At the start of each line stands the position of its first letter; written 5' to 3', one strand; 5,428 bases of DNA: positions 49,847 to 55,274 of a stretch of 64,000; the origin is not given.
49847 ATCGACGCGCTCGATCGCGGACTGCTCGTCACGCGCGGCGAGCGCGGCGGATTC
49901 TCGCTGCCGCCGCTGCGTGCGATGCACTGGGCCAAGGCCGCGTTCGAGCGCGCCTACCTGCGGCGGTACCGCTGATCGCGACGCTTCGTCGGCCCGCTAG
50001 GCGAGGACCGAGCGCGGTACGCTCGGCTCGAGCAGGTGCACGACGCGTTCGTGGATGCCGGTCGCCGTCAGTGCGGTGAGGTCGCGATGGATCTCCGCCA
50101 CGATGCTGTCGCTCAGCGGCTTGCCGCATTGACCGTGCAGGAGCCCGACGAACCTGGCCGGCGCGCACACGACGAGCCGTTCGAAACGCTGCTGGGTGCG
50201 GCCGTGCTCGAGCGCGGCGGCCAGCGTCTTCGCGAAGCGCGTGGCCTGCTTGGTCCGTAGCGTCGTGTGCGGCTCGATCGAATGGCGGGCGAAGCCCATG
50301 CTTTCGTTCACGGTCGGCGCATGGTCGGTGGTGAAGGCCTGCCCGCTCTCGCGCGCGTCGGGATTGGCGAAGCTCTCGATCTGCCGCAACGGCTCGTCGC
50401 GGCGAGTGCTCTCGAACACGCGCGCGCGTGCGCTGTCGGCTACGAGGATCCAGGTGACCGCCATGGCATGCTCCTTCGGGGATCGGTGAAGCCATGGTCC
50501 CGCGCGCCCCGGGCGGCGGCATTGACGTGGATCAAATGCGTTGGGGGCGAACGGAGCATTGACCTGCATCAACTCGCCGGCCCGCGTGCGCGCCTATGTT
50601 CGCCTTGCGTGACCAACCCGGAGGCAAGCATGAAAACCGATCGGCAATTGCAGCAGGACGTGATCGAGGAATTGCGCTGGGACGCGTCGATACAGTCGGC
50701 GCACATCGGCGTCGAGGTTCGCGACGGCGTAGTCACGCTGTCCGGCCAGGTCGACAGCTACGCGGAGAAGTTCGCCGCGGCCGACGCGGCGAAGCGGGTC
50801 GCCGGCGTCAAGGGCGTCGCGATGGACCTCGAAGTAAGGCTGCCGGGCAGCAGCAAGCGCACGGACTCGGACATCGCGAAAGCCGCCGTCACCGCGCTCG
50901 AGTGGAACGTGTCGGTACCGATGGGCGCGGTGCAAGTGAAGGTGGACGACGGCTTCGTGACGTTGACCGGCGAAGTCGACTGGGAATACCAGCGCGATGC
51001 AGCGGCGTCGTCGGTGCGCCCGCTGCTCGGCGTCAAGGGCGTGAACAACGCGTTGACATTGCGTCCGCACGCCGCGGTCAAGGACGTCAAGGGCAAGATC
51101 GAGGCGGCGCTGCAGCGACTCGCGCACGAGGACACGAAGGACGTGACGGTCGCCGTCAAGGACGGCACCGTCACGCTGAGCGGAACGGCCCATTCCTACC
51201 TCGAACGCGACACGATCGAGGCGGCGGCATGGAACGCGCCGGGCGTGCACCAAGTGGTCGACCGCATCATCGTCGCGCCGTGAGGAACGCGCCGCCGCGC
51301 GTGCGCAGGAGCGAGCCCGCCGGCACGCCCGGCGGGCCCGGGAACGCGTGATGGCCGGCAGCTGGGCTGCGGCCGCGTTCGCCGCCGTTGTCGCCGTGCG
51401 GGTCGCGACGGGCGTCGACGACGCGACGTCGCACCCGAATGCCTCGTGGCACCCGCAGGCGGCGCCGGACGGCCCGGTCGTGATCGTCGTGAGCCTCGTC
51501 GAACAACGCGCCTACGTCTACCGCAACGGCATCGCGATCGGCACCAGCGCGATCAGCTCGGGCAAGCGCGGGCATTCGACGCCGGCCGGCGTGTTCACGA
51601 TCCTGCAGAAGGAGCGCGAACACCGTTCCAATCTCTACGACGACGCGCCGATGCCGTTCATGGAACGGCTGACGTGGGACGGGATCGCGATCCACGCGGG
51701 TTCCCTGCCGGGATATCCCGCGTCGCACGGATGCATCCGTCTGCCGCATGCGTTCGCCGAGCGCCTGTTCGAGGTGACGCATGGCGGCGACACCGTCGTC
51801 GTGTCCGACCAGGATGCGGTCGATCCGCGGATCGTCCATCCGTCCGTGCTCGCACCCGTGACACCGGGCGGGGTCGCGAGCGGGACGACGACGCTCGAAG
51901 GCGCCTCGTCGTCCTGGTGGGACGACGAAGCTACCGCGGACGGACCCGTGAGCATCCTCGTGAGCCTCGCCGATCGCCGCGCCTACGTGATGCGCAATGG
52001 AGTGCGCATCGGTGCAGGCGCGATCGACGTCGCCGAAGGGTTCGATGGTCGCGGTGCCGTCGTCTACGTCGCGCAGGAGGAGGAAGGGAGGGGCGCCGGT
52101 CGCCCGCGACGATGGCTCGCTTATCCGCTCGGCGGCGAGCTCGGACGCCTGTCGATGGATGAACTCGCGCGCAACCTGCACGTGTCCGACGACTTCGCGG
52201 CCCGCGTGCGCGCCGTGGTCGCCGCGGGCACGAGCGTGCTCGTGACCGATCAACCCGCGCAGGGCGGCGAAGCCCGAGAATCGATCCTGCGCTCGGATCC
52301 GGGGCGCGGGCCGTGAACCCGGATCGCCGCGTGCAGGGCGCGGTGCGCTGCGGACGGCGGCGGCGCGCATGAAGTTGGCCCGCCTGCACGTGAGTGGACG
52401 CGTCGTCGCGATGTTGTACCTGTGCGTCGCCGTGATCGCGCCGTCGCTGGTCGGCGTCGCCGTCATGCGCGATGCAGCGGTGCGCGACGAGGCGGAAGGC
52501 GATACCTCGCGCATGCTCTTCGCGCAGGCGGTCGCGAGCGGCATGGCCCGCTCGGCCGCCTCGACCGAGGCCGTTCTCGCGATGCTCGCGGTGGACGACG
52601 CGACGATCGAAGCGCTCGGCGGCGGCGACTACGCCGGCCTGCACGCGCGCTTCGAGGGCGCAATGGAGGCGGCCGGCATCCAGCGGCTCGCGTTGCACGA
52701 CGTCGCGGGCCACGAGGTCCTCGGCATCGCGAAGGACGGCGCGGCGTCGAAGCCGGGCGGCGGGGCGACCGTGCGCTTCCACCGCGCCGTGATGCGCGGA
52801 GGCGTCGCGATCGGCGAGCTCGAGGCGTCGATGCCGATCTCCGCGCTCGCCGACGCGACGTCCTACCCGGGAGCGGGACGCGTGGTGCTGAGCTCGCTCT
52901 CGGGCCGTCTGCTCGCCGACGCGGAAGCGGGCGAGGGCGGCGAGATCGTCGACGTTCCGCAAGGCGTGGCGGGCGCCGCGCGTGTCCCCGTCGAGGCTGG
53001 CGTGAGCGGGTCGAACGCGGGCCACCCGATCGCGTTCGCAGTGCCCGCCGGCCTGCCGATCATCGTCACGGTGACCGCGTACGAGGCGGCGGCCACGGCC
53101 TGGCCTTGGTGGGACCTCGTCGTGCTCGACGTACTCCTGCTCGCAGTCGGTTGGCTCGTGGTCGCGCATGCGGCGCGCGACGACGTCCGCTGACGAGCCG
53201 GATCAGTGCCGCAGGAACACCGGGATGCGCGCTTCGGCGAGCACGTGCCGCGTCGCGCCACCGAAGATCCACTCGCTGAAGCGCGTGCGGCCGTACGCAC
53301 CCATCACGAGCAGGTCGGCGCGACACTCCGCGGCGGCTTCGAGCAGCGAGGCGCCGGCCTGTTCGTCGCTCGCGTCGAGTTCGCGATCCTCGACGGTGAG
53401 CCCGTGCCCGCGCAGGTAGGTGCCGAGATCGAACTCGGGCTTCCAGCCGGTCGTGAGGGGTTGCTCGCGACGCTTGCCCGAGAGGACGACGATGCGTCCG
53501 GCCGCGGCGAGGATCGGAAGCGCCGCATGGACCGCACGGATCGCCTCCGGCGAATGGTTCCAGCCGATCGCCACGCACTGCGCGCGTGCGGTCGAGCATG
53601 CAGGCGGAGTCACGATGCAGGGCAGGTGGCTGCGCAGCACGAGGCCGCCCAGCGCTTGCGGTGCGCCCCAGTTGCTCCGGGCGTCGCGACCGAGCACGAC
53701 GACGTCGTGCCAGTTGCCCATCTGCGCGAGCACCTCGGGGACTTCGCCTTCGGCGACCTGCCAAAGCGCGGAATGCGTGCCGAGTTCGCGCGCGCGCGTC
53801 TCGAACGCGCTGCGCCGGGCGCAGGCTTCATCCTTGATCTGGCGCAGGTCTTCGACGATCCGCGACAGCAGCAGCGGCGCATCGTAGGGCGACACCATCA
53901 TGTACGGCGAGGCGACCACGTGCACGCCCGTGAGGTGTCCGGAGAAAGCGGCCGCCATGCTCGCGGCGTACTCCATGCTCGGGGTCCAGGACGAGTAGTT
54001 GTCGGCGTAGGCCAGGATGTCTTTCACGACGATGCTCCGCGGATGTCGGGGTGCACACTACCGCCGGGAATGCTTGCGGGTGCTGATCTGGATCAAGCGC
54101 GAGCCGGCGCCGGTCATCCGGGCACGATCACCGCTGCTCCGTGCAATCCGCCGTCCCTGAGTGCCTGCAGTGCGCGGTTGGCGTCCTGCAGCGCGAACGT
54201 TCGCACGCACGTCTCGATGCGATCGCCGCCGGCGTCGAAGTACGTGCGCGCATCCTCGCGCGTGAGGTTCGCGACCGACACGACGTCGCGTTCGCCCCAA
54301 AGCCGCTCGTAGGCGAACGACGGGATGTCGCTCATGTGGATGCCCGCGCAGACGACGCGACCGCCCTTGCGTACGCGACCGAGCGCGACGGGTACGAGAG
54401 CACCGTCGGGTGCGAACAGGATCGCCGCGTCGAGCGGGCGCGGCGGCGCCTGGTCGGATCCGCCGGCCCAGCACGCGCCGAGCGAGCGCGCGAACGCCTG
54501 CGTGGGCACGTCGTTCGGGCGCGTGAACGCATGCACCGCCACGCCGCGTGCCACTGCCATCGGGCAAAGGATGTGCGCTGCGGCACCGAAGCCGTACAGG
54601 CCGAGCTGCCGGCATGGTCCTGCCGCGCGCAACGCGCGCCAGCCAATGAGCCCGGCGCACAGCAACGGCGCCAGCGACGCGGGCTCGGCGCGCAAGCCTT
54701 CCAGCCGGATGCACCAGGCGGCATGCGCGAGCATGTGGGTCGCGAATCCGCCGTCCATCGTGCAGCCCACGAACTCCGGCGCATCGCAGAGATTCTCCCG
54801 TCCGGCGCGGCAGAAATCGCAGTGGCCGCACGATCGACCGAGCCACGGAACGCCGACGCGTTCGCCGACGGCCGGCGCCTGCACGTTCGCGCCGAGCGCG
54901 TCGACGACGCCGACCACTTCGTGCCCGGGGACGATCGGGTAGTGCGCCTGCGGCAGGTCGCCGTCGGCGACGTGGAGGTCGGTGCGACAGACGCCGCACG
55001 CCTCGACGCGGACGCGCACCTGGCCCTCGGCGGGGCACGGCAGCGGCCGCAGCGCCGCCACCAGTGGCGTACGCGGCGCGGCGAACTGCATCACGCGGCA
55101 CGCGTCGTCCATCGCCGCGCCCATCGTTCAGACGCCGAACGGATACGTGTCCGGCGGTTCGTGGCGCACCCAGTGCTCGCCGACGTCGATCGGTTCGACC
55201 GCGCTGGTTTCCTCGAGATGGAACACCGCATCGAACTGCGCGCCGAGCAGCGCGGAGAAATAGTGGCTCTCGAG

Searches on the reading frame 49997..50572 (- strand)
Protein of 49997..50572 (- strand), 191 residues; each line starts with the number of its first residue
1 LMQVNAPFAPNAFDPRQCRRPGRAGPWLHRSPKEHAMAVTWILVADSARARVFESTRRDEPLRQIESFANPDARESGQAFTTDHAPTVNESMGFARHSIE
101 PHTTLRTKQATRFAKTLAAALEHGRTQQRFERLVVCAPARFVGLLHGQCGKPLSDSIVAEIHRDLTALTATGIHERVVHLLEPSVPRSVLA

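Call 11: search_protein_families(library=pfam, proteins=[window:49997-50572:-], max_evalue=0.001)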
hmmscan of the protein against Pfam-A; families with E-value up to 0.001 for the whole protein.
window:49997-50572:- (191 aa): 3 families
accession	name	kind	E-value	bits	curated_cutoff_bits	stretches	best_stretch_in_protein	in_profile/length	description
PF10116.14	Host_attach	-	5.2e-34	118.2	26.7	1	41-176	1-137/138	Protein required for attachment to host cells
PF18856.6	baeRF_family12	-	2.9e-29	102.8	27.7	1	40-177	2-138/138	Bacterial archaeo-eukaryotic release factor family 12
PF18854.6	baeRF_family10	-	0.00028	21.6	27.1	1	40-177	16-138/143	Bacterial archaeo-eukaryotic release factor family 10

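Call 95: search_protein_families(library=ncbifam, proteins=[window:49997-50572:-], max_evalue=0.01)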
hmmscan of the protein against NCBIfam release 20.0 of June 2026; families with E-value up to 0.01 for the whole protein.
window:49997-50572:- (191 aa): 1 family
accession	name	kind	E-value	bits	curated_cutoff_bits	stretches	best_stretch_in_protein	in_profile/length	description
NF052288.1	MSMEG_1130_fam_RHF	equivalog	0.0075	15.3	480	1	100-181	189-269/387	MSMEG_1130 family ribosome hibernation factor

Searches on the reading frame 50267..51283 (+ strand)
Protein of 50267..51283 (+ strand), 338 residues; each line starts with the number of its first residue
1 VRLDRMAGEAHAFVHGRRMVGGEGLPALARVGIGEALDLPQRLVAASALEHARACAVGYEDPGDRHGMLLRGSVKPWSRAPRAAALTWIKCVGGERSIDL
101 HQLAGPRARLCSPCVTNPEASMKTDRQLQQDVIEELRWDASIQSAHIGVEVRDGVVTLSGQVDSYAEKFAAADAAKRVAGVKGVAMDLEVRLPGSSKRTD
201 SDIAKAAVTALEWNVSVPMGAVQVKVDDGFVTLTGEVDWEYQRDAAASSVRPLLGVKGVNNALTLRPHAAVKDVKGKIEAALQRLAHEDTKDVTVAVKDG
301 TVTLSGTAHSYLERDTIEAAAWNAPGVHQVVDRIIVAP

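Call 11: search_protein_families(library=pfam, proteins=[window:50267-51283:+], max_evalue=0.001)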
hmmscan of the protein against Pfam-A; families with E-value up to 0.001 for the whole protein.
window:50267-51283:+ (338 aa): 1 family
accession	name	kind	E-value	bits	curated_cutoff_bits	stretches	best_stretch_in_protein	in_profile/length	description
PF04972.22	BON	-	2.5e-49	165.9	27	3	124-191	1-68/69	BON domain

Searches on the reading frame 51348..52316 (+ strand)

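Call 11: search_protein_families(library=pfam, proteins=[window:51348-52316:+], max_evalue=0.001)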
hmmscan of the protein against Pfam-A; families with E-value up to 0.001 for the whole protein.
window:51348-52316:+ (322 aa): 1 family
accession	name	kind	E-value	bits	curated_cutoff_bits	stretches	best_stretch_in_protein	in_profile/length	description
PF03734.19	YkuD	-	5.6e-23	82.6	23.4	1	44-152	2-146/146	L,D-transpeptidase catalytic domain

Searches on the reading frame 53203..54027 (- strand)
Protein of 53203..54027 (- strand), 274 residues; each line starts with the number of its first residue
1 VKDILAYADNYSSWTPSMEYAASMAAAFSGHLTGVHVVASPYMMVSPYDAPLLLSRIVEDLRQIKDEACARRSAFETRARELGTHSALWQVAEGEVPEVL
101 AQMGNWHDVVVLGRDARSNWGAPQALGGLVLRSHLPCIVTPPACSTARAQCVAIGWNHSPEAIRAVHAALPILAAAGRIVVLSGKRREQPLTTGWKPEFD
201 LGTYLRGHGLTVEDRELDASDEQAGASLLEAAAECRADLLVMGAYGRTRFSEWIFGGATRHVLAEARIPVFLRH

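Call 11: search_protein_families(library=pfam, proteins=[window:53203-54027:-], max_evalue=0.001)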
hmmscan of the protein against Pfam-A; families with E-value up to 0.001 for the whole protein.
window:53203-54027:- (274 aa): 1 family
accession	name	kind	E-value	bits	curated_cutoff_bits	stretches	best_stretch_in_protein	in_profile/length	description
PF00582.32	Usp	-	2.1e-14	54.7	24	1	208-271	75-138/141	Universal stress protein family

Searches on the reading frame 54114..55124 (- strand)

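Call 11: search_protein_families(library=pfam, proteins=[window:54114-55124:-], max_evalue=0.001)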
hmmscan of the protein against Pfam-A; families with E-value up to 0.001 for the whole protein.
window:54114-55124:- (336 aa): 1 family
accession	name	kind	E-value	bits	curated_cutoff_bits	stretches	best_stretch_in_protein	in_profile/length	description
PF08240.17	ADH_N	-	2.6e-29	101.9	23.5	1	33-141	2-102/104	Alcohol dehydrogenase GroES-like domain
